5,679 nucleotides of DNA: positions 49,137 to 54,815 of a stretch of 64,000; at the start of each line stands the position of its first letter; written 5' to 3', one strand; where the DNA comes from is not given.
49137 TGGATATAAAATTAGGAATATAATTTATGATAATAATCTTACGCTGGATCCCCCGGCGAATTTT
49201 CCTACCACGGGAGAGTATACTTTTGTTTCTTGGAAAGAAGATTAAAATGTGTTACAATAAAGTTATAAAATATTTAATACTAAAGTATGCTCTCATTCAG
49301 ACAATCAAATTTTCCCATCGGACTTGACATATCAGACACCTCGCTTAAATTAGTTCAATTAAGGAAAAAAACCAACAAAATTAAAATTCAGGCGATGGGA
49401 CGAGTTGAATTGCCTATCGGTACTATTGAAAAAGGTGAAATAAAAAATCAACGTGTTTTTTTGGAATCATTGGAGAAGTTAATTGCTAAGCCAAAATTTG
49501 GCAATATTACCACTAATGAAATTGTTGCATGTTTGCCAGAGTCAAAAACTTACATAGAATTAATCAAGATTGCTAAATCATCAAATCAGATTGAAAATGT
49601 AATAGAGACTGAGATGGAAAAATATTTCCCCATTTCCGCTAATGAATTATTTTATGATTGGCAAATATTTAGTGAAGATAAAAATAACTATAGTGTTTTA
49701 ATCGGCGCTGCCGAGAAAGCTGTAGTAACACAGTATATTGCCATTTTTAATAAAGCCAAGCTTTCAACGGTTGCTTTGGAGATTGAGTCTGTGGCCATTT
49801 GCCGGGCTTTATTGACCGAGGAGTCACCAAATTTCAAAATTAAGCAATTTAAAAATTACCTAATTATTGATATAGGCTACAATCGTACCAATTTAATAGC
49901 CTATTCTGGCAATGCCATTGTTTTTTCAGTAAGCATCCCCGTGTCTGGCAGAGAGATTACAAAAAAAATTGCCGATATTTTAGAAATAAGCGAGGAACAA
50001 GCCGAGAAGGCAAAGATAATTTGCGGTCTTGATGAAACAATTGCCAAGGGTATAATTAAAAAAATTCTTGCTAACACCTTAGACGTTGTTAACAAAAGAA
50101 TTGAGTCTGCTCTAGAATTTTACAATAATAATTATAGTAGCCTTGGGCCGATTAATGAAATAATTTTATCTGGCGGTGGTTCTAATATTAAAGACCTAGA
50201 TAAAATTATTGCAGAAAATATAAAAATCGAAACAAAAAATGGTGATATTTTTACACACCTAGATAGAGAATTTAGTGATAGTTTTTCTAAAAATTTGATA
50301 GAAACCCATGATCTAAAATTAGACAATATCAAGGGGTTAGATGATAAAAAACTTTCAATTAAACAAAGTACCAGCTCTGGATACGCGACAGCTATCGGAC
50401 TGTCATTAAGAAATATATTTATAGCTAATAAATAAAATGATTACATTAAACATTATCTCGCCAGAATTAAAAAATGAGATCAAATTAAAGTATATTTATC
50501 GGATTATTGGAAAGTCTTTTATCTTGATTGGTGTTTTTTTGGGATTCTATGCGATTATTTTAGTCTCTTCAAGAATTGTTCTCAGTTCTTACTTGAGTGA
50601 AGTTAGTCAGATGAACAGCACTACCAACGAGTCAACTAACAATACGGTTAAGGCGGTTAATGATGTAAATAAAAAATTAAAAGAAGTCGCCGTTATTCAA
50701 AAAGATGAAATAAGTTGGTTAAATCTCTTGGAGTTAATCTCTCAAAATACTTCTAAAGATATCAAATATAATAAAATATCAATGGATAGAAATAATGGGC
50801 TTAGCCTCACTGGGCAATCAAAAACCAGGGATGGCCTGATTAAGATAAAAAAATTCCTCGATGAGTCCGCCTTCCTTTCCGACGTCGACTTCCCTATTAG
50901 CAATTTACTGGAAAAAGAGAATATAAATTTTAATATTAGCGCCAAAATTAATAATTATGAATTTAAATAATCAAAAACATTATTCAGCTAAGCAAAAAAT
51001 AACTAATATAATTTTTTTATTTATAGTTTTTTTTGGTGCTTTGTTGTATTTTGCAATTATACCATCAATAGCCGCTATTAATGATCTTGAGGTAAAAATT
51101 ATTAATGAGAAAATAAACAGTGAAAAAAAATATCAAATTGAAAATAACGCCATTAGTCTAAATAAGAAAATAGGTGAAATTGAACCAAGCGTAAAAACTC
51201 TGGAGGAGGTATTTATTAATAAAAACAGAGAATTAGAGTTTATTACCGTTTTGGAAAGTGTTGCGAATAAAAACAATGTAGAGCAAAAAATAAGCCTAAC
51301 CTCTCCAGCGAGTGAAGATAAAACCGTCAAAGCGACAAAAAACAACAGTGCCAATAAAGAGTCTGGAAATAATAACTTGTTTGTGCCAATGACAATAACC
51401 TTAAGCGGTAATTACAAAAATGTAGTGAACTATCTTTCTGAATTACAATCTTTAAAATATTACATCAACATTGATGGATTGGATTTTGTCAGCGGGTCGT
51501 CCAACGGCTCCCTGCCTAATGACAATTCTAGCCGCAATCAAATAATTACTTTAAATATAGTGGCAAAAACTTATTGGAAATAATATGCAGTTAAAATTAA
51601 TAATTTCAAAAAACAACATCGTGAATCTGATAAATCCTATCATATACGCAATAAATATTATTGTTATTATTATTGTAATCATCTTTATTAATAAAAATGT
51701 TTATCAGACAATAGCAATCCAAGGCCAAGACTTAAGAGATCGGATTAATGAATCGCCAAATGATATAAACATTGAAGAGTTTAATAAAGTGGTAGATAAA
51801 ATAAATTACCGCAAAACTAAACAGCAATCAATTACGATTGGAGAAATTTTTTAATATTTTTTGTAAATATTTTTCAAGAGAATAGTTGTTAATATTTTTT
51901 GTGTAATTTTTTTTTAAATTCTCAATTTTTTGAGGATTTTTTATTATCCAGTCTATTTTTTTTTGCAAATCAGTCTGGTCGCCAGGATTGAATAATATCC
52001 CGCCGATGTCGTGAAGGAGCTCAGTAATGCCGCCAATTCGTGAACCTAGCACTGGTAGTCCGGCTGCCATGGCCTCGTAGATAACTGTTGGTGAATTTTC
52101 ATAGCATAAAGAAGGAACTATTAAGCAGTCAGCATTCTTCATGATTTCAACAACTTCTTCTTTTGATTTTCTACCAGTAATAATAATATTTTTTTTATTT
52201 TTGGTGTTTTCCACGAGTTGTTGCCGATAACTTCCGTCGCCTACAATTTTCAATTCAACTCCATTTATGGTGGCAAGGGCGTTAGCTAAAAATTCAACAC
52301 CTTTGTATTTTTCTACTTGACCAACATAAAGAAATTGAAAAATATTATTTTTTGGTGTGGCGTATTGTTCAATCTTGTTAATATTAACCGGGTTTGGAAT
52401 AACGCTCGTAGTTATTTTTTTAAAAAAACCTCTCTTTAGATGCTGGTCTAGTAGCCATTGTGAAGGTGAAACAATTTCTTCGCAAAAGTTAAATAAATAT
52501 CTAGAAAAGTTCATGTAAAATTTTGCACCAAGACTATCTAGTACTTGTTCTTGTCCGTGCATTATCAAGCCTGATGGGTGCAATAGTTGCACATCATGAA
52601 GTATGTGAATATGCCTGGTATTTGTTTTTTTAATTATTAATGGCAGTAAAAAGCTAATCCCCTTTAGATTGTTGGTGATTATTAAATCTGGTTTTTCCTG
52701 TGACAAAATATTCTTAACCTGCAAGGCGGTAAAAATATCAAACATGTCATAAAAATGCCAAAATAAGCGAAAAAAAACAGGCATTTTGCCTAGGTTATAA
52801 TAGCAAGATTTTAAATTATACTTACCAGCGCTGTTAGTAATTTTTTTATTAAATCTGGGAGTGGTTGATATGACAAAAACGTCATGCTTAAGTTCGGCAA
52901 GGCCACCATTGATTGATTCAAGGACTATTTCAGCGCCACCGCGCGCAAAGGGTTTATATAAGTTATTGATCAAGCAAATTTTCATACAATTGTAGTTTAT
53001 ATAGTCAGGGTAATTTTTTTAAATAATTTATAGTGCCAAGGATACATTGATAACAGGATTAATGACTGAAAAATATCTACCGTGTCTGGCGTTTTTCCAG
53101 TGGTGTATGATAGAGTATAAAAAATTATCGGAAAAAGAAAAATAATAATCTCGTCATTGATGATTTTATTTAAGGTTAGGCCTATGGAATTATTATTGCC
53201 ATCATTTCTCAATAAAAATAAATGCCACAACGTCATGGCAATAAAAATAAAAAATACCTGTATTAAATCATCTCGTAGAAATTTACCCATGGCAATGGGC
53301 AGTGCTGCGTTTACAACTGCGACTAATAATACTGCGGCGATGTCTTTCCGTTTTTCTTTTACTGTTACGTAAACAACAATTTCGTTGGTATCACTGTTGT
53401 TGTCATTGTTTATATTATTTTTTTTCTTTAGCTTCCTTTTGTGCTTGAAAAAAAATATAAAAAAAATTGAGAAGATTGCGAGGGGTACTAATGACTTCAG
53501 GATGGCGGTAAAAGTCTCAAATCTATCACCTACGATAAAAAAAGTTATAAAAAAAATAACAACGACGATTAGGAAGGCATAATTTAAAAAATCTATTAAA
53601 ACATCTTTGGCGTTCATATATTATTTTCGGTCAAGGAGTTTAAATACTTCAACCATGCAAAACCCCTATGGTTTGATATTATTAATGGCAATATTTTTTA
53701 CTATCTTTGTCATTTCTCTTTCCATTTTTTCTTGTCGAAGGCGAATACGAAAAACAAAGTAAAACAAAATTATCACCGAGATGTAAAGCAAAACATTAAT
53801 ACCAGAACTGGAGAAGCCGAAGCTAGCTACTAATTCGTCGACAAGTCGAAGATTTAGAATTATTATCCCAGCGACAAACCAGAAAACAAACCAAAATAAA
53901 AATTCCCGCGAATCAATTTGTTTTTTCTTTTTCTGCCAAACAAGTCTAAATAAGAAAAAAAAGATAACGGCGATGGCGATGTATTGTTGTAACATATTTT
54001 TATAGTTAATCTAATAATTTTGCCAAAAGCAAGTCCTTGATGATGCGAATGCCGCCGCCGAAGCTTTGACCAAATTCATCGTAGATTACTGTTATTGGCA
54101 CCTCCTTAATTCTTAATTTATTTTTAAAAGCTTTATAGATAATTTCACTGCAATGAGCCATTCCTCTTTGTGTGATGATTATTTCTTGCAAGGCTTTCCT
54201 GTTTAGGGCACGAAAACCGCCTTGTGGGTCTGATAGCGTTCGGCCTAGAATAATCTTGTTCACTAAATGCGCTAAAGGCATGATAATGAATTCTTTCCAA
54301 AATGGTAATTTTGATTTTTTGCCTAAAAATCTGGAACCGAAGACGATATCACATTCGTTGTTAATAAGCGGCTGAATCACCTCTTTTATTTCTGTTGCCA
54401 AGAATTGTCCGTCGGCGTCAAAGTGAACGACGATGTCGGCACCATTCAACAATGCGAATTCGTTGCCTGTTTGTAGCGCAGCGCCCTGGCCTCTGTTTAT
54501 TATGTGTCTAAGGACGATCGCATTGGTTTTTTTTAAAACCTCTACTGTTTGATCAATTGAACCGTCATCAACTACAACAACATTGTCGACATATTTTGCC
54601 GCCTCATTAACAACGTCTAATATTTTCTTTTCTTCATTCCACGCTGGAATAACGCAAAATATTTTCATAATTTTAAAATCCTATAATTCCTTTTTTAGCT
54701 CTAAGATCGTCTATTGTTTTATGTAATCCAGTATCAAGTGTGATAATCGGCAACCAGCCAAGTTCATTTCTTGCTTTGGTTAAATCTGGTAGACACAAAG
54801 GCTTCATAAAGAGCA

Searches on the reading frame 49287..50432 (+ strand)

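Call 5: search_protein_families(library=pfam, proteins=[window:49287-50432:+], max_evalue=0.1)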
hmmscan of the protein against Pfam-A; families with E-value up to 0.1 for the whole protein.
window:49287-50432:+ (382 aa): 5 families
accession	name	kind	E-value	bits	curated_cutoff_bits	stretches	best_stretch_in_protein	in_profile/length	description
PF11104.14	PilM_2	-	7.1e-39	134.1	27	1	12-326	1-312/340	Type IV pilus assembly protein PilM;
PF14450.12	FtsA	-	1.7e-11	45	31.8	1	193-314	2-105/127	Cell division protein FtsA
PF06723.19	MreB_Mbl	-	6.4e-09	35.5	27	2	251-317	236-302/327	MreB/Mbl protein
PF11867.13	T1RH-like_C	-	0.0084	16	26.8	1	15-103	152-231/329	Type I restriction enzyme HindI endonuclease subunit-like, C-terminal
PF14504.11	CAP_assoc_N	-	0.04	14.1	29.3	1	116-190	18-90/140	CAP-associated N-terminal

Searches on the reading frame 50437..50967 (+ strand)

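Call 5: search_protein_families(library=pfam, proteins=[window:50437-50967:+], max_evalue=0.1)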
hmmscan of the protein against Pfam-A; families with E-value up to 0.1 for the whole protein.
window:50437-50967:+ (177 aa): 2 families
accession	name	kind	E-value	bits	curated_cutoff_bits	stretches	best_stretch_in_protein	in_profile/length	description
PF05137.18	PilN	-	0.00088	19.7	22.8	1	97-171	2-78/78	Fimbrial assembly protein (PilN)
PF17537.7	DUF5455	-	0.0028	18.6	25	1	19-74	17-72/102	Family of unknown function (DUF5455)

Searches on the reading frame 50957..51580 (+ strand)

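Call 5: search_protein_families(library=pfam, proteins=[window:50957-51580:+], max_evalue=0.1)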
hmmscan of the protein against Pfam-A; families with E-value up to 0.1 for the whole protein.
window:50957-51580:+ (208 aa): 3 families
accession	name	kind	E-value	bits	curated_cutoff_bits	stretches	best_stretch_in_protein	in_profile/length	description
PF04350.18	PilO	-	5.6e-06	27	22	1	65-206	8-141/145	Pilus assembly protein, PilO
PF17846.6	XRN_M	-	0.078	12.4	23.8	1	20-143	11-137/443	Xrn1 helical domain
PF12240.13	Angiomotin_C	-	0.088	12.8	23.5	0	37-131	101-194/200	Angiomotin C terminal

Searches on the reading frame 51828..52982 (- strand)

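Call 17: search_protein_families(library=pfam, proteins=[window:51828-52982:-], max_evalue=0.001)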
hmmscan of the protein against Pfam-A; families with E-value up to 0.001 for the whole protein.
window:51828-52982:- (384 aa): 6 families
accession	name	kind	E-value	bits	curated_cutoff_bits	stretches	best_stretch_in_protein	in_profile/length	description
PF00534.26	Glycos_transf_1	-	3e-31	108.7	26.4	1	212-361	13-170/172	Glycosyl transferases group 1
PF13692.12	Glyco_trans_1_4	-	9.7e-28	97.7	27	1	217-349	4-142/142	Glycosyl transferases group 1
PF13439.12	Glyco_transf_4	-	1.4e-16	61.4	28.5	1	15-202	2-169/170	Glycosyltransferase Family 4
PF13579.12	Glyco_trans_4_4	-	9.6e-06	26.5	29.7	1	15-197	1-157/158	Glycosyl transferase 4-like domain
PF13524.12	Glyco_trans_1_2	-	1.5e-05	25.4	25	1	231-376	4-142/144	Glycosyl transferase-like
PF20706.3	GT4-conflict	-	1.8e-05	24.3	26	1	192-326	175-323/385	Family 4 Glycosyltransferase in conflict systems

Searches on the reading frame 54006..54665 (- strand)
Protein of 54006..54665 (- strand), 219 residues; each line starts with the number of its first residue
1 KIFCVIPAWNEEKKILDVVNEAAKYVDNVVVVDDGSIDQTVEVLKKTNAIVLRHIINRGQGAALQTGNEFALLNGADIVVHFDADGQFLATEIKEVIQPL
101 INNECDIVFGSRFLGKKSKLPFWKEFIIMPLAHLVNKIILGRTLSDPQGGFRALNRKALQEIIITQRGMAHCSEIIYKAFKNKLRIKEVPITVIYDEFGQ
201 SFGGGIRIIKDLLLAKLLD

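Call 17: search_protein_families(library=pfam, proteins=[window:54006-54665:-], max_evalue=0.001)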
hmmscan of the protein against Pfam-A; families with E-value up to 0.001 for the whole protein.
window:54006-54665:- (219 aa): 2 families
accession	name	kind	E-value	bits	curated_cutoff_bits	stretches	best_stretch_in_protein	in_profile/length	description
PF00535.33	Glycos_transf_2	-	3.8e-24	86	23.3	1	5-162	3-167/168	Glycosyl transferase family 2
PF13704.12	Glyco_tranf_2_4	-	6.8e-06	26.9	27.5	1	10-92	2-87/98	Glycosyl transferase family 2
